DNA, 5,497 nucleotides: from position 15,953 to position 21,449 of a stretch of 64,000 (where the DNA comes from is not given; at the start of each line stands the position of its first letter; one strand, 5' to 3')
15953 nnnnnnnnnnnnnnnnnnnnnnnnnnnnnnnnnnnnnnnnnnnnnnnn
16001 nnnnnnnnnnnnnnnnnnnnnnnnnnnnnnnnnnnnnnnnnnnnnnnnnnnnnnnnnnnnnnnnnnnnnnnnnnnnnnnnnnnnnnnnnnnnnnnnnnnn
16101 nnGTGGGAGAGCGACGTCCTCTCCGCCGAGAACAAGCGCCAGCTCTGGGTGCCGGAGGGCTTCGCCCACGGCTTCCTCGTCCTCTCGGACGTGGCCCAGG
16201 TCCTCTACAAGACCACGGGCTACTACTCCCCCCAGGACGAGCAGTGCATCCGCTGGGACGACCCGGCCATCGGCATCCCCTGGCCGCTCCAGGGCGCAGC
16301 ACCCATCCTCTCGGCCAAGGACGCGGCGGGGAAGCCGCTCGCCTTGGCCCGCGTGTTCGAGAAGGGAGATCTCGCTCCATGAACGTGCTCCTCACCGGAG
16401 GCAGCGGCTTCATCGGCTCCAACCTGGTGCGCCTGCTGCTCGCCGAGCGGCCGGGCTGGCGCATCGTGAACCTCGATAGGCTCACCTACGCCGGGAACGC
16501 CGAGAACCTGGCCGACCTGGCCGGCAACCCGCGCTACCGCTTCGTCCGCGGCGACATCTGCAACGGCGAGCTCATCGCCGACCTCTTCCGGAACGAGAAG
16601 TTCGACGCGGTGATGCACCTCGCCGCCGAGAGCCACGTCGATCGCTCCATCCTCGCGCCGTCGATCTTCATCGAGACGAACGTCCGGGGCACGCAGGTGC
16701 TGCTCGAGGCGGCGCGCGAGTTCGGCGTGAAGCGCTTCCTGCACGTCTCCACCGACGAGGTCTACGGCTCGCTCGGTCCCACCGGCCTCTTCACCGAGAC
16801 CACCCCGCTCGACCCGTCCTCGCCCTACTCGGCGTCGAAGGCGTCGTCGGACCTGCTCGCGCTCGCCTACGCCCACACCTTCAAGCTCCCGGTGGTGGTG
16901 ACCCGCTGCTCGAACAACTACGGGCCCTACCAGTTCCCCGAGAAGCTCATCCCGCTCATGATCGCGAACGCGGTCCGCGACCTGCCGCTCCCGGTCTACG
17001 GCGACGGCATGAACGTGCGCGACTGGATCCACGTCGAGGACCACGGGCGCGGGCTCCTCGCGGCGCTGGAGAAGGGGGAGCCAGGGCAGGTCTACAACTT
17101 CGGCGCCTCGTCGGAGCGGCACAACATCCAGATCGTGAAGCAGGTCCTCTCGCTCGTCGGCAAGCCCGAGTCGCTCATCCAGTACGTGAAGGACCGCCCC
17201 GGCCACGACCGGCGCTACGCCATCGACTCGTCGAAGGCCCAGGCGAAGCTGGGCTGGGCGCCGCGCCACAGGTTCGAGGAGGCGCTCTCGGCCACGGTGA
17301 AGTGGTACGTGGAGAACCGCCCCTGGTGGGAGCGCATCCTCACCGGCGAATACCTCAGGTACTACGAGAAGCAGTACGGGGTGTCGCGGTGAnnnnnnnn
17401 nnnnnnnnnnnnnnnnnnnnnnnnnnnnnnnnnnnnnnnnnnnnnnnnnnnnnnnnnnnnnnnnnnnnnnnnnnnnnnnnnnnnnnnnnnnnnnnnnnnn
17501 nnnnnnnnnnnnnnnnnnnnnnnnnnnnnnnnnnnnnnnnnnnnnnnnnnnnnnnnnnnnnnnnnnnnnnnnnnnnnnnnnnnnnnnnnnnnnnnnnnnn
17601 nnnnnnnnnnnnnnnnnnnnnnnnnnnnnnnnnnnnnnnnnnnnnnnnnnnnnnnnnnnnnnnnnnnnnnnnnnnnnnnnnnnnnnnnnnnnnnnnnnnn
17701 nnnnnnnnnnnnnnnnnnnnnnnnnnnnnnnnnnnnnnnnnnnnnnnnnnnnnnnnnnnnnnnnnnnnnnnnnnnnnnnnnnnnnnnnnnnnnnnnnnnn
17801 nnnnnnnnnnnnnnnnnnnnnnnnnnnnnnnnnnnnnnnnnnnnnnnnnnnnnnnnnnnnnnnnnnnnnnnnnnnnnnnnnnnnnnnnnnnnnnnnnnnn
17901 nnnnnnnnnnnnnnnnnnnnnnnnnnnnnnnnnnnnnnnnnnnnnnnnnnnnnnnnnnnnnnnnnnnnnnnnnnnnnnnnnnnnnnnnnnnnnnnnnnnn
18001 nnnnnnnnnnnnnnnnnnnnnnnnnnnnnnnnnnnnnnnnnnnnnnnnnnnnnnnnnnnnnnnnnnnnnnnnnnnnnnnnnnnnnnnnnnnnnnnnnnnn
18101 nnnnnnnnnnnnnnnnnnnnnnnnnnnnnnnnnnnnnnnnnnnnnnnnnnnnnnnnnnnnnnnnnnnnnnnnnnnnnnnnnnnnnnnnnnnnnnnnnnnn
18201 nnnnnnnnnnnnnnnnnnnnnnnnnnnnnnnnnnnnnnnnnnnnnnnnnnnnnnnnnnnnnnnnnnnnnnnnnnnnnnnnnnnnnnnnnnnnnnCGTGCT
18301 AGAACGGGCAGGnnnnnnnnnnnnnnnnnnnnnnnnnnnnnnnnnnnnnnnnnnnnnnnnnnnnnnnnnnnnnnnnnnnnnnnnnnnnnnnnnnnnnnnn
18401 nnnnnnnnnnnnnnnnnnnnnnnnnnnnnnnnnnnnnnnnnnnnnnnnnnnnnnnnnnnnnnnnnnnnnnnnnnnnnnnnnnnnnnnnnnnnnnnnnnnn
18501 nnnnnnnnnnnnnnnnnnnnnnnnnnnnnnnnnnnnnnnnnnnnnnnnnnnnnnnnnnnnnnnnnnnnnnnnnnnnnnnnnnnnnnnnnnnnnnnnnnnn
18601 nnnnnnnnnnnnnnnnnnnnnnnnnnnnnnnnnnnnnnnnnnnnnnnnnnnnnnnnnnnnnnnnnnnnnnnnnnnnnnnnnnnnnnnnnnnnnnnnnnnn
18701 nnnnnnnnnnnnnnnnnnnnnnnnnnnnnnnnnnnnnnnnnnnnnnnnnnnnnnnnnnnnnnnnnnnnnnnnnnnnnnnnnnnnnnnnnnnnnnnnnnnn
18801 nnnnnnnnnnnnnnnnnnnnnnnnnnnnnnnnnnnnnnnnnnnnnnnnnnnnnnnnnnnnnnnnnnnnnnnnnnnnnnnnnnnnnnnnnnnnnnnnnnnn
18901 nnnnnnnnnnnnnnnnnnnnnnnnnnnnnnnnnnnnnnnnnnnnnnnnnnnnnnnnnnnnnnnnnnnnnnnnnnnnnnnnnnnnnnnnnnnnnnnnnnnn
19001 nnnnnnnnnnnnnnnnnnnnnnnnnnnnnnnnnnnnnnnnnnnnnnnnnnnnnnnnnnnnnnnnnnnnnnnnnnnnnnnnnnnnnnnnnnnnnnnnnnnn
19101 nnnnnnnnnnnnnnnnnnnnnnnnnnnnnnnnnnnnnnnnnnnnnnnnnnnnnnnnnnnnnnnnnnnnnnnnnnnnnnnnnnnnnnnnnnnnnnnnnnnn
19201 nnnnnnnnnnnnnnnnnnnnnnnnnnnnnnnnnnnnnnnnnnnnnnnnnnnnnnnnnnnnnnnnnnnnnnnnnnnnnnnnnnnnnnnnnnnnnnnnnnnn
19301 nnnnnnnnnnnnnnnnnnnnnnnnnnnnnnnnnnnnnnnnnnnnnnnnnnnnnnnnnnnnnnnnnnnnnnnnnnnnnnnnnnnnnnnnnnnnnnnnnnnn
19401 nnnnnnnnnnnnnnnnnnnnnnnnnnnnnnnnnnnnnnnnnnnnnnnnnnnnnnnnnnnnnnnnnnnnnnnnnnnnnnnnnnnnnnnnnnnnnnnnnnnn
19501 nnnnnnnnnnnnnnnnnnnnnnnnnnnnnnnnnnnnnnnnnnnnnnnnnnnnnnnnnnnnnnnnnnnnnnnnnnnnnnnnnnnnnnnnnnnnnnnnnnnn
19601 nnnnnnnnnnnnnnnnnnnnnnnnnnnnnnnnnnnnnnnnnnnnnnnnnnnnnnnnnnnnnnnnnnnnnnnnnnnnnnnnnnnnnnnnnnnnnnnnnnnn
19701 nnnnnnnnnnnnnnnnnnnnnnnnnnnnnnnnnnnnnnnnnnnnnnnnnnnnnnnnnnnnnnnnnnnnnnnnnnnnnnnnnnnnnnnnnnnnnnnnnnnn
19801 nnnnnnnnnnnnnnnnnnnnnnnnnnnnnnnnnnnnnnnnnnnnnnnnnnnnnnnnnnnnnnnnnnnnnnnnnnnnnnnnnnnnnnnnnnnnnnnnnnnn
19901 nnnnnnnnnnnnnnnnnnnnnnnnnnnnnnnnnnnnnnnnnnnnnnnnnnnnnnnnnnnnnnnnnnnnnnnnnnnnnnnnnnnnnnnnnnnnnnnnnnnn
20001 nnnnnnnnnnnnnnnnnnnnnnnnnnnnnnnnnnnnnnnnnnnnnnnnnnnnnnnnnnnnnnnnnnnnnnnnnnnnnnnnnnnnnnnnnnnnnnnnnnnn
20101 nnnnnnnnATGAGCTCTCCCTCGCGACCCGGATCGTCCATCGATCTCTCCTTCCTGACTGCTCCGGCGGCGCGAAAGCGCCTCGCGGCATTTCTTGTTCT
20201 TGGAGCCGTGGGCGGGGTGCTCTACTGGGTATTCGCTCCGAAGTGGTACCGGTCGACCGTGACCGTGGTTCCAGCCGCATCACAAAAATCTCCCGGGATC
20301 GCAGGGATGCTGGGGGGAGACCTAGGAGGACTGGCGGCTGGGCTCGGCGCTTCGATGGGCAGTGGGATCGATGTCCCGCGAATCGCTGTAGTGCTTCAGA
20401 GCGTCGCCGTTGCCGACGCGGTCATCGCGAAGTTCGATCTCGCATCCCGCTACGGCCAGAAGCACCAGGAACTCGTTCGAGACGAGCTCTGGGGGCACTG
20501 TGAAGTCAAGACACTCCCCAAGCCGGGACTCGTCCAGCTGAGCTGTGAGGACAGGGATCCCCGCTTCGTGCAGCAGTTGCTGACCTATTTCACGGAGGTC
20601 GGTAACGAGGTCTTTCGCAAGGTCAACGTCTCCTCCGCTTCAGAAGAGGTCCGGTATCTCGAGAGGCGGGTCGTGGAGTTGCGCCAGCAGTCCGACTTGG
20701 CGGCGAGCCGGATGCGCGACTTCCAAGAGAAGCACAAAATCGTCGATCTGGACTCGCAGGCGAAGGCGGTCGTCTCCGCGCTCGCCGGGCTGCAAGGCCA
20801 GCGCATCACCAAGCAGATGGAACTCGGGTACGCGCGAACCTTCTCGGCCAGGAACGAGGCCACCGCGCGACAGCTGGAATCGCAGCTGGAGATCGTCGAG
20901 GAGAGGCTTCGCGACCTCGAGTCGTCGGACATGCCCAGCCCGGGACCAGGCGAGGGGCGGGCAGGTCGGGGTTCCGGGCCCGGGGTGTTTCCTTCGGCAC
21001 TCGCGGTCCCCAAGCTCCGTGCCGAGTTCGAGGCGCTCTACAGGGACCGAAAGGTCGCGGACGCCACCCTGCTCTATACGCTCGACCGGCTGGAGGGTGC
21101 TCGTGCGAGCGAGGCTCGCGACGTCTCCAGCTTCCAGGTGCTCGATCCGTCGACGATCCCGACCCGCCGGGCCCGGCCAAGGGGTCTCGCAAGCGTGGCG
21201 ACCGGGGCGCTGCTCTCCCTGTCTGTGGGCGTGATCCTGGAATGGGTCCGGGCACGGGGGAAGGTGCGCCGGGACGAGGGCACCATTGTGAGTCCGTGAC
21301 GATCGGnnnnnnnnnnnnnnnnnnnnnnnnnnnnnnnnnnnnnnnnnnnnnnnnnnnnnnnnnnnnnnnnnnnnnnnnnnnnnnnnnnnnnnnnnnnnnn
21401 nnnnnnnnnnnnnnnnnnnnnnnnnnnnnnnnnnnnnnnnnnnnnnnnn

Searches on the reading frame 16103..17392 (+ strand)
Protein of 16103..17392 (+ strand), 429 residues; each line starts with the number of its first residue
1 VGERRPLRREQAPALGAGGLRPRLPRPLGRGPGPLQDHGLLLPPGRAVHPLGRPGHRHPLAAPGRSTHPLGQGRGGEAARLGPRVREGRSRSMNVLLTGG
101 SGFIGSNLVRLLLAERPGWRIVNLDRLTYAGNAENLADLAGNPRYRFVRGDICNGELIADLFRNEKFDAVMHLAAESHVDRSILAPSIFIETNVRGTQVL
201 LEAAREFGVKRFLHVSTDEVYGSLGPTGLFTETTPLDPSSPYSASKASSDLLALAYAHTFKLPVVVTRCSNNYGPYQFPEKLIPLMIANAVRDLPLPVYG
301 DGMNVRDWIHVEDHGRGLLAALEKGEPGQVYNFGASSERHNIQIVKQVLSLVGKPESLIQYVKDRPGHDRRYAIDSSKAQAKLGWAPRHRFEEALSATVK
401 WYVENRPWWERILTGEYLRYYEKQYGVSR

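Call 13: search_protein_families(library=pfam, proteins=[window:16103-17392:+])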
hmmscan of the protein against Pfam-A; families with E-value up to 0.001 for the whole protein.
window:16103-17392:+ (429 aa): 7 families
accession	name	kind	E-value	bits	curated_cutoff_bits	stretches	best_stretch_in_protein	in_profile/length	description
PF16363.11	GDP_Man_Dehyd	-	8.6e-85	285.5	27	1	96-396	1-330/332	GDP-mannose 4,6 dehydratase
PF01370.27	Epimerase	-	1.1e-71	241.5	20.9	1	95-334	1-240/240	NAD dependent epimerase/dehydratase family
PF02719.21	Polysacc_synt_2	-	5.8e-18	65.5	20.2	1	95-367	1-266/293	Polysaccharide biosynthesis protein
PF01073.25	3Beta_HSD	-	2.2e-17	63.4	22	1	97-313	2-220/280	3-beta hydroxysteroid dehydrogenase/isomerase family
PF04321.23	RmlD_sub_bind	-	8.1e-16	58.4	27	1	93-301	1-178/287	RmlD substrate binding domain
PF07993.18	NAD_binding_4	-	2.9e-14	53.3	20.1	1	97-271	1-206/258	Male sterility protein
PF13460.12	NAD_binding_10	-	2.7e-08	34.4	27.2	1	99-226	1-108/184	NAD(P)H-binding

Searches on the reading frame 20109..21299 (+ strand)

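Call 12: search_protein_families(library=pfam, proteins=[window:20109-21299:+])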
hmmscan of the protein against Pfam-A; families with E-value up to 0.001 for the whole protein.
window:20109-21299:+ (396 aa): 1 family
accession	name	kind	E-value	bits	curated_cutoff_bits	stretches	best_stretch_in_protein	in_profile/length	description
PF02706.20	Wzz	-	0.00042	21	25.5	1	22-108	16-90/91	Chain length determinant protein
